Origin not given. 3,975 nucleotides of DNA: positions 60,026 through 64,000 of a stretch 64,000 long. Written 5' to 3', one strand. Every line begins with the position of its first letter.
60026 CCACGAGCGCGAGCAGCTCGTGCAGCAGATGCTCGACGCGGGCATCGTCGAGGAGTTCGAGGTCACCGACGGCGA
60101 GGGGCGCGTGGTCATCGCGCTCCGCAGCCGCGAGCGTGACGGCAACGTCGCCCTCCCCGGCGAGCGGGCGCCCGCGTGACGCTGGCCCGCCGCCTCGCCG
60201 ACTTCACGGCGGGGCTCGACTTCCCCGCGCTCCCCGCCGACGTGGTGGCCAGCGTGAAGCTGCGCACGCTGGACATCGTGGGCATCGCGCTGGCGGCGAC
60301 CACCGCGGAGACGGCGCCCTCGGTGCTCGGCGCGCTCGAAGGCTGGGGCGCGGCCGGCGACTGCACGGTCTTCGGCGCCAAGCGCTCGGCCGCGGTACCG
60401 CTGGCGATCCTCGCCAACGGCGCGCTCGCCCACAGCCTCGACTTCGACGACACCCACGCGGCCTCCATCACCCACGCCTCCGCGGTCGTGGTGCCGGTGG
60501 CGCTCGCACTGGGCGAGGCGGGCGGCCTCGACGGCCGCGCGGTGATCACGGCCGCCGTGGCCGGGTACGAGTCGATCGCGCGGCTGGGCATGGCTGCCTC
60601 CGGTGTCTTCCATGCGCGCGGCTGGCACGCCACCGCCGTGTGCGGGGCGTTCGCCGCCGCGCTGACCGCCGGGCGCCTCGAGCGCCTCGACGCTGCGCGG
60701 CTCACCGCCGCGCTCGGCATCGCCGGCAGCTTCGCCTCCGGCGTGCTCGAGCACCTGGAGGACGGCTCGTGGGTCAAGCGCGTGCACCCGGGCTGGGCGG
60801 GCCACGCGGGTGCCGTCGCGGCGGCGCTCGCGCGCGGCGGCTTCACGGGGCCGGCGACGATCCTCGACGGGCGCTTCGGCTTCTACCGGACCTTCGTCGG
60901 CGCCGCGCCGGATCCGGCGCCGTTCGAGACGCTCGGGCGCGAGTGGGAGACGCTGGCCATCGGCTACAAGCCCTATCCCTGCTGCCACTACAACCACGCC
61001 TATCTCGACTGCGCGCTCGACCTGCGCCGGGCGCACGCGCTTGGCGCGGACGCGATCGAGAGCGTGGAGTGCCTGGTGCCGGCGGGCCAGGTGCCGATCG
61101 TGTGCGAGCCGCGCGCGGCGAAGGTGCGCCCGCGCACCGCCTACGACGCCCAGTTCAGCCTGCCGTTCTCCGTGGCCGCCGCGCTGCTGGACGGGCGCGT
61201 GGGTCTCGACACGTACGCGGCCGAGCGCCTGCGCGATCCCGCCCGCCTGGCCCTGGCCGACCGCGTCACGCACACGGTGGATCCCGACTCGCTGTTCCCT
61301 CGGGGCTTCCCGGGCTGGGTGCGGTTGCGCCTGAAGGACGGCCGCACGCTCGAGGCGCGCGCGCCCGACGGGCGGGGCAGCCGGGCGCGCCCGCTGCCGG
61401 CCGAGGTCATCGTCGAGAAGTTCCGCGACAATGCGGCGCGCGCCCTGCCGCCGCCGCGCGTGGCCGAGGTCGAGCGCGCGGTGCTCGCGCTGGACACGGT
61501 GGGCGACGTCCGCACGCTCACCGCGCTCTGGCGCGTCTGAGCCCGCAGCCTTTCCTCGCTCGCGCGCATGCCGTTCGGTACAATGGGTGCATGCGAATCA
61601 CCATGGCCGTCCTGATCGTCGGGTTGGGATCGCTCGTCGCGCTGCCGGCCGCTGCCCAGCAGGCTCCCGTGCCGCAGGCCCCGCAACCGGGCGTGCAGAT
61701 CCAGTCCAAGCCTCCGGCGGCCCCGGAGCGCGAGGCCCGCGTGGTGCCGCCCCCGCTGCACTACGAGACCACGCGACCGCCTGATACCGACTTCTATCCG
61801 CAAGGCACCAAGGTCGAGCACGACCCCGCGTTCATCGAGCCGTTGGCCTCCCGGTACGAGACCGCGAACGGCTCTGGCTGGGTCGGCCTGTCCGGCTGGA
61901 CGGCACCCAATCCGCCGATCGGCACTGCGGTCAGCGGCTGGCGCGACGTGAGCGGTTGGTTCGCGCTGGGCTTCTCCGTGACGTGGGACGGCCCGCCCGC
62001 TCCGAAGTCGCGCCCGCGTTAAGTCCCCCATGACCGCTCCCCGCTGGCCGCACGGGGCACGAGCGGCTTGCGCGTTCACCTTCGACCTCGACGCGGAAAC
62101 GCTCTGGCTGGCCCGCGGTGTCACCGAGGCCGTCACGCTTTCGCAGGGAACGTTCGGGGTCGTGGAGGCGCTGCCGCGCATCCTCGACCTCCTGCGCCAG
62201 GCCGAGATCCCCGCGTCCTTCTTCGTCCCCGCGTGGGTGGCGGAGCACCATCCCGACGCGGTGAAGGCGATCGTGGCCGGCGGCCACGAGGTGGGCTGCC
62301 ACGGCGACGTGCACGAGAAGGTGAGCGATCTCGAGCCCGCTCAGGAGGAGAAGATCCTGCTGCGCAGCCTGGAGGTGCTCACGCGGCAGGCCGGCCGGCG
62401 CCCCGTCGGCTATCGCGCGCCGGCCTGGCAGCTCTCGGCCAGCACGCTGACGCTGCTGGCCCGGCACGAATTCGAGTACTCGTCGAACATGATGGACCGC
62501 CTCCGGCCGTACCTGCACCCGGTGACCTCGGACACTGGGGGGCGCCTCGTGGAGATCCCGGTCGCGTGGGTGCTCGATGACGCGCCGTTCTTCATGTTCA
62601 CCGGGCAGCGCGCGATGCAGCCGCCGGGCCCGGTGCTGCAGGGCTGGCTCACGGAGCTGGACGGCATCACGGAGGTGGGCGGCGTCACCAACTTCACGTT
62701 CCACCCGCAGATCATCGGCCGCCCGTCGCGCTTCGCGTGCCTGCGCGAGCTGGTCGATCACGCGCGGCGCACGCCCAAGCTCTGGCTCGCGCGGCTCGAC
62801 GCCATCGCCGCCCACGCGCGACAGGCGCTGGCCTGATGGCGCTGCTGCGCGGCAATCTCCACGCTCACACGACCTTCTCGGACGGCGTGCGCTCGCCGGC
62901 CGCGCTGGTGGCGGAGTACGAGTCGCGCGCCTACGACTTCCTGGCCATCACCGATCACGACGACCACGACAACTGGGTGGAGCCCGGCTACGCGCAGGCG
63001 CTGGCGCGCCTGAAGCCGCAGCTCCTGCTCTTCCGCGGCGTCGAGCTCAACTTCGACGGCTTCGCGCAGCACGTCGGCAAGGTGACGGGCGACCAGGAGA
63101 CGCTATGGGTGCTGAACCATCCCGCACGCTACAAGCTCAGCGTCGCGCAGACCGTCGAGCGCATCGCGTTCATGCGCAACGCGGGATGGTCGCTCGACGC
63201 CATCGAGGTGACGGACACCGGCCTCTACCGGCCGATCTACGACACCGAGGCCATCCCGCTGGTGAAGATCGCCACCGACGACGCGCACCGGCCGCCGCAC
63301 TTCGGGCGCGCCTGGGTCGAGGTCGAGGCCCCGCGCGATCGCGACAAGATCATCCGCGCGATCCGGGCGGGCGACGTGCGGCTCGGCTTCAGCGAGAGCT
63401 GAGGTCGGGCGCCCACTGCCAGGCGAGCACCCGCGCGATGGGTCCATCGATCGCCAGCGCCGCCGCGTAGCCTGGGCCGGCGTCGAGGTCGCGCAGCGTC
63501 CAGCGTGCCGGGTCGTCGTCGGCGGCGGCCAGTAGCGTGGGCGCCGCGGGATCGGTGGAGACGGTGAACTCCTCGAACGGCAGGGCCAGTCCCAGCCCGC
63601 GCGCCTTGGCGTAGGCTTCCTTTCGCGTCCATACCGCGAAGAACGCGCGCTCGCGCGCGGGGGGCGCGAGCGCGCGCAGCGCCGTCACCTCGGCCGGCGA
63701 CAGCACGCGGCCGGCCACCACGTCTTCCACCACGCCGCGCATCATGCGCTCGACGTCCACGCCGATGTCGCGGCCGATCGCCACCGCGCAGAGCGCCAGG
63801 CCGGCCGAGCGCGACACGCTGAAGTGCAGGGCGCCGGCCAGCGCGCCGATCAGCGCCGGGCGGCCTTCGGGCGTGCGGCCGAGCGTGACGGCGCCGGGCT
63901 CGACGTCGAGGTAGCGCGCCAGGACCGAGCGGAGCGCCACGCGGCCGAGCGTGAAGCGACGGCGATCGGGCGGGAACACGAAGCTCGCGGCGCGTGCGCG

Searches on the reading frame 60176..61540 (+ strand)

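Call 15: search_protein_families(library=pfam, proteins=[window:60176-61540:+], max_evalue=0.0001)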
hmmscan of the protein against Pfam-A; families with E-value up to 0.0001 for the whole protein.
window:60176-61540:+ (454 aa): 2 families
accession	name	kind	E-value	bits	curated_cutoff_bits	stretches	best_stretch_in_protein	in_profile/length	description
PF03972.19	MmgE_PrpD_N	-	1.7e-59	201.4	32.1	1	5-243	1-238/244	MmgE/PrpD N-terminal domain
PF19305.4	MmgE_PrpD_C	-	3.2e-38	131.7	32.1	1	267-439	1-171/173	MmgE/PrpD C-terminal domain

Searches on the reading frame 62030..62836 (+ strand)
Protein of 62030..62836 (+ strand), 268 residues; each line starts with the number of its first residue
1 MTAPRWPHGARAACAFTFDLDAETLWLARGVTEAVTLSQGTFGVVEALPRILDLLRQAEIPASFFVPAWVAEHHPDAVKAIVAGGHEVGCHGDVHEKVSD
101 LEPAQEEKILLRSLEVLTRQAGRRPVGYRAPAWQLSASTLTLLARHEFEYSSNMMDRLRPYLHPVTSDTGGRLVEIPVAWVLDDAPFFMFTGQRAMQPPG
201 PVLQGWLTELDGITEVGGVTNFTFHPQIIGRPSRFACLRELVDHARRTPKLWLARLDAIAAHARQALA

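Call 15: search_protein_families(library=pfam, proteins=[window:62030-62836:+], max_evalue=0.0001)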
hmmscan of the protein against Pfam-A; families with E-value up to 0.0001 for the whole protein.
window:62030-62836:+ (268 aa): 2 families
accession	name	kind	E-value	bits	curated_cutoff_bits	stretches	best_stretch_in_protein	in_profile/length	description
PF01522.26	Polysacc_deac_1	-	4e-18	66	23.1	1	45-150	18-123/124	Polysaccharide deacetylase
PF22537.1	WbmS-like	-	3.4e-05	24.3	27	1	47-226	12-169/186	Polysaccharide deacetylase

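Call 83: find_encoding_contigs(protein=window:62030-62836:+, flank=10000, max_places=2)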
Protein window:62030-62836:+ (268 aa): 6 contigs read that carry it; 2 places shown.
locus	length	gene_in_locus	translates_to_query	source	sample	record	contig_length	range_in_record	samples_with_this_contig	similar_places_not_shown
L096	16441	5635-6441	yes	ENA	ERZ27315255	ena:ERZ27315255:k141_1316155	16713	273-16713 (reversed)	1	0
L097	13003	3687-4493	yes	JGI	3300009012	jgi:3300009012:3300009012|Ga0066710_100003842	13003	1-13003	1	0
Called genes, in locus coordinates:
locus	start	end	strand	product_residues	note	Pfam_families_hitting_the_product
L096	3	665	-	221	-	?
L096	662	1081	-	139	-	PF22091:DUF6941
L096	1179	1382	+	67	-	-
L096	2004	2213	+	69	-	-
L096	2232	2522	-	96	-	-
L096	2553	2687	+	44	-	-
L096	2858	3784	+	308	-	PF01936:NYN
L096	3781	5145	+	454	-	PF03972:MmgE_PrpD_N, PF19305:MmgE_PrpD_C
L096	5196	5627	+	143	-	-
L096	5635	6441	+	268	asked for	PF01522:Polysacc_deac_1, PF22537:WbmS-like (weak)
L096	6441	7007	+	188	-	PF02811:PHP (weak), PF13263:PHP_C (faint)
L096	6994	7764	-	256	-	PF22624:AASDHPPT_N, PF01648:ACPS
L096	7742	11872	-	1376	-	PF00668:Condensation, PF00501:AMP-binding, PF13193:AMP-binding_C, PF00550:PP-binding, PF00975:Thioesterase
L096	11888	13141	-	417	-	PF00067:p450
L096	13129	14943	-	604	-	PF00501:AMP-binding, PF13193:AMP-binding_C, PF00550:PP-binding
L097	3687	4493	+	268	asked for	PF01522:Polysacc_deac_1, PF22537:WbmS-like (weak)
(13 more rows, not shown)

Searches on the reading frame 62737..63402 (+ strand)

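Call 15: search_protein_families(library=pfam, proteins=[window:62737-63402:+], max_evalue=0.0001)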
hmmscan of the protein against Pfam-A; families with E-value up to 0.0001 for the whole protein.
window:62737-63402:+ (221 aa): 2 families
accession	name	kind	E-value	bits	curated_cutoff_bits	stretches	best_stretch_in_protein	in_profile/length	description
PF13263.12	PHP_C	-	1.6e-06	28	21.3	1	182-213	23-55/56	PHP-associated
PF02811.25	PHP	-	1.7e-05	25.6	26.4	1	41-107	2-66/164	PHP domain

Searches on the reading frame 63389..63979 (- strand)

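Call 15: search_protein_families(library=pfam, proteins=[window:63389-63979:-], max_evalue=0.0001)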
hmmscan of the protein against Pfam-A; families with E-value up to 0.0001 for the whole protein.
window:63389-63979:- (196 aa): 2 families
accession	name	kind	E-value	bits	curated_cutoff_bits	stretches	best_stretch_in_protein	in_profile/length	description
PF01648.25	ACPS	-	2.8e-19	69.6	25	1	72-176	2-111/111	4'-phosphopantetheinyl transferase superfamily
PF22624.1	AASDHPPT_N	-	7.5e-05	23.3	27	0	2-62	30-93/100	4'-phosphopantetheinyl transferase, N-terminal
